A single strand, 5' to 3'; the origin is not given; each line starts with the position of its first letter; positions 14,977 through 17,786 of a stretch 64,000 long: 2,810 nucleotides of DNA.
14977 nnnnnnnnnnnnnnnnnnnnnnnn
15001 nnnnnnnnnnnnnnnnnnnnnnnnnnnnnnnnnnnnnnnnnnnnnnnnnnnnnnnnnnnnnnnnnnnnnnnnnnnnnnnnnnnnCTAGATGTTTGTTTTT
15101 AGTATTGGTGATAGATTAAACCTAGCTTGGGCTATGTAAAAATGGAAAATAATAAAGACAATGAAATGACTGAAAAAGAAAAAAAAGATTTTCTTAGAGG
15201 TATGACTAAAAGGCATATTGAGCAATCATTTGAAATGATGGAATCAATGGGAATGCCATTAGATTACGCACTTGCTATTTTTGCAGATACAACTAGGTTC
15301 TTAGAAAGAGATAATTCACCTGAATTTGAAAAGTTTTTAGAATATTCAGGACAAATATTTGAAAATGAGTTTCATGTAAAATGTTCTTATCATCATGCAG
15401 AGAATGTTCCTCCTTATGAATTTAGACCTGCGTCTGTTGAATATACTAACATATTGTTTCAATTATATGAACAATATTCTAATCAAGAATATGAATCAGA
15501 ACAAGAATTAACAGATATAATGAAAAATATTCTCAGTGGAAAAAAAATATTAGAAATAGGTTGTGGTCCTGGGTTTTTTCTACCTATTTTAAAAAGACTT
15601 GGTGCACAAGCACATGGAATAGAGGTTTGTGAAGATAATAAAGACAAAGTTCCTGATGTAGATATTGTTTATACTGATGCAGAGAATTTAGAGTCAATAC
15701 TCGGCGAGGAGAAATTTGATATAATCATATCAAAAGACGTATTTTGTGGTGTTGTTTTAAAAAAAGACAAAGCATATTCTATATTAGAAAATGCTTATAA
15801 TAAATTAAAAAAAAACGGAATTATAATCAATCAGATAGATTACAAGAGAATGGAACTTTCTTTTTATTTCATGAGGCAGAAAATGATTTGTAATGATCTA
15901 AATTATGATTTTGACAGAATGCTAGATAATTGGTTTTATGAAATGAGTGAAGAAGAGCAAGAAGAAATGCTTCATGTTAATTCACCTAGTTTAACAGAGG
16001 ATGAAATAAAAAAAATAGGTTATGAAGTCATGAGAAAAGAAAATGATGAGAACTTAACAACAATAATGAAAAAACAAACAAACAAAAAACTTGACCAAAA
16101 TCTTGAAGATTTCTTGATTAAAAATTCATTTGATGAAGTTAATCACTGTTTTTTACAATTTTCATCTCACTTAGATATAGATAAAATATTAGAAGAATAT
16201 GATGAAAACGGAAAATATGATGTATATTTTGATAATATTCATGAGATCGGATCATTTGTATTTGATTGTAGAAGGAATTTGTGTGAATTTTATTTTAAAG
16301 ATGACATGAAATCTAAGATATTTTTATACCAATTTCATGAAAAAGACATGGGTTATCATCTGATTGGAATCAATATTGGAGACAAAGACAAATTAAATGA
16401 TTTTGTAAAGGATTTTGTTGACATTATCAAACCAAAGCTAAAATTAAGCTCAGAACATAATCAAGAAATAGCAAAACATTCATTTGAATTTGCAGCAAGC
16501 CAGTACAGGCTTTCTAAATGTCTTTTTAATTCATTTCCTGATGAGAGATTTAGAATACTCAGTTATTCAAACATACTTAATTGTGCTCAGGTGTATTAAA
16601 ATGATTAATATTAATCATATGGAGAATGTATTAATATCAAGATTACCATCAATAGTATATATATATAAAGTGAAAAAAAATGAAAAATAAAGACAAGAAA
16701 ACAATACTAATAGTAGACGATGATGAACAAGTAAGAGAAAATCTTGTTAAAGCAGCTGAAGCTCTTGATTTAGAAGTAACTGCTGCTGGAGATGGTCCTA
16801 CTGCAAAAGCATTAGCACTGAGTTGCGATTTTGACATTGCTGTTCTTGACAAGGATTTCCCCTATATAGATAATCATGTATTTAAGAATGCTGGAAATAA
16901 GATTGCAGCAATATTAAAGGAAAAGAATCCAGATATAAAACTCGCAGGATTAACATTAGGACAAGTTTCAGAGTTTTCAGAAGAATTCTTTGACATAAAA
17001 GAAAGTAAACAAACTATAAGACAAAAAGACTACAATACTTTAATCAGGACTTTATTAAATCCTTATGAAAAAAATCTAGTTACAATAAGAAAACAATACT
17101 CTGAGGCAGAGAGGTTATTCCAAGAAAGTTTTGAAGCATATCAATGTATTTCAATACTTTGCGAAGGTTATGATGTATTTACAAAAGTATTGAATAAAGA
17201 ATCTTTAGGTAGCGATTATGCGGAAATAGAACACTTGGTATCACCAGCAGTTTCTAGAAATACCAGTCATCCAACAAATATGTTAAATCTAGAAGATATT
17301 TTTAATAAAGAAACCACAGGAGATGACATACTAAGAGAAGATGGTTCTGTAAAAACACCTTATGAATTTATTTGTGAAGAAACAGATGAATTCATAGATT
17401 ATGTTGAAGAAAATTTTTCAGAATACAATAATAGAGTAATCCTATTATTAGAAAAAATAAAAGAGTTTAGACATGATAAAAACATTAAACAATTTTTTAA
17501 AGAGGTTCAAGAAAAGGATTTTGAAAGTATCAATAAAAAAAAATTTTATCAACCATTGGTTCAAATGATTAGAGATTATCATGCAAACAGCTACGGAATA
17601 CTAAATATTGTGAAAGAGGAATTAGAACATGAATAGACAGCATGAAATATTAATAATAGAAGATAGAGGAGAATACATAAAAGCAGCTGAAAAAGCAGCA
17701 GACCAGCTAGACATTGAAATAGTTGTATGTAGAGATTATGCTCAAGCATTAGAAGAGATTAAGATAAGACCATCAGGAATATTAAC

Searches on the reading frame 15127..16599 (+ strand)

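Call 10: search_protein_families(library=pfam, max_evalue=0.001, proteins=[window:15127-16599:+])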
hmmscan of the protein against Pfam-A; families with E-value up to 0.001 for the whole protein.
window:15127-16599:+ (490 aa): 6 families
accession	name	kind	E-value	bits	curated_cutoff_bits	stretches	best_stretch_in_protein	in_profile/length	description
PF08241.18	Methyltransf_11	-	1e-10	42.5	21.2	1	142-234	1-94/95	Methyltransferase domain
PF13489.12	Methyltransf_23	-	1e-09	38.8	27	1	124-280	9-140/164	Methyltransferase domain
PF13847.12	Methyltransf_31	-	4.3e-09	36.7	27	1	137-259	3-127/145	Methyltransferase domain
PF13649.12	Methyltransf_25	-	2.2e-07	31.9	27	1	141-231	1-97/97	Methyltransferase domain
PF08242.18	Methyltransf_12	-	2.3e-06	28.7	30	1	142-233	1-98/98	Methyltransferase domain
PF07021.18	MetW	-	0.00086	19.4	21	0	128-202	4-81/193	Methionine biosynthesis protein MetW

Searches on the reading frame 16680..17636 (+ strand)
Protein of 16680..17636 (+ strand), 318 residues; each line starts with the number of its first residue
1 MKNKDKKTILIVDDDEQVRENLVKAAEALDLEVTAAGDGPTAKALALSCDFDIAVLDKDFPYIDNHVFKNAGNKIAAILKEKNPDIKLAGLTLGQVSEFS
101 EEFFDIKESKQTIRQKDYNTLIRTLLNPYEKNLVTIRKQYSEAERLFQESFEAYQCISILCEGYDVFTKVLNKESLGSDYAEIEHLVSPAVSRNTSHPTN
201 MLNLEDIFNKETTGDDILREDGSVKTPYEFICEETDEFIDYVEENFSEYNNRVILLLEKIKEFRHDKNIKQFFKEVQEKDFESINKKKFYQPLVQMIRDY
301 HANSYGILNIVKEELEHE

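Call 10: search_protein_families(library=pfam, max_evalue=0.001, proteins=[window:16680-17636:+])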
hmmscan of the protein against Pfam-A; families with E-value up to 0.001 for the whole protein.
window:16680-17636:+ (318 aa): 1 family
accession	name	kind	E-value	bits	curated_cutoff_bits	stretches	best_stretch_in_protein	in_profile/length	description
PF00072.30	Response_reg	-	2.4e-06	28.1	30.2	1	9-93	1-78/111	Response regulator receiver domain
